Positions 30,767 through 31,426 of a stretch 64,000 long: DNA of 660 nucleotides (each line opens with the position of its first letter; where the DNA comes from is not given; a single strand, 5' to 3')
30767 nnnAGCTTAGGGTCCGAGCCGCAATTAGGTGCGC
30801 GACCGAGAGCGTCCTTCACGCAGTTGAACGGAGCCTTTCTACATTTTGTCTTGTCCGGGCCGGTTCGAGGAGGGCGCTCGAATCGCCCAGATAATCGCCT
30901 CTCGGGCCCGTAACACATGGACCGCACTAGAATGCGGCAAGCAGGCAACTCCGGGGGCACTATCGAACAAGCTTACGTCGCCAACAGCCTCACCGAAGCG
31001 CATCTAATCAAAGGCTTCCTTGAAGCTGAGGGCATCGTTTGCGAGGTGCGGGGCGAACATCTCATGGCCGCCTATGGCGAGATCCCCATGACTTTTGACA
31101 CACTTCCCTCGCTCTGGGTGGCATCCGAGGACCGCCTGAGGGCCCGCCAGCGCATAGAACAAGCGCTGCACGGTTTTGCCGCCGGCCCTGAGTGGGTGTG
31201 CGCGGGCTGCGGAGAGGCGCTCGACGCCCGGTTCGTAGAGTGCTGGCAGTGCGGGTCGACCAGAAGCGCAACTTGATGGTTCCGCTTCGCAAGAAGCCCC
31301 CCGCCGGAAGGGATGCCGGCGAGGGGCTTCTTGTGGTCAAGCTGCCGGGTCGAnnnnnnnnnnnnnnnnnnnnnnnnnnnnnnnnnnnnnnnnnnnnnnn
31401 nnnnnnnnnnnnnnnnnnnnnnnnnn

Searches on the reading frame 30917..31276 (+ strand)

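Call 9: search_protein_families(library=pfam, proteins=[window:30917-31276:+], max_evalue=0.001)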
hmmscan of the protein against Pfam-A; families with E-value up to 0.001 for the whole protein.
window:30917-31276:+ (119 aa): 1 family
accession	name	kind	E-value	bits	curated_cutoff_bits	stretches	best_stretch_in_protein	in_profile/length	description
PF09413.15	DUF2007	-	2.3e-09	37.7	25.7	1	20-81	5-63/66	Putative prokaryotic signal transducing protein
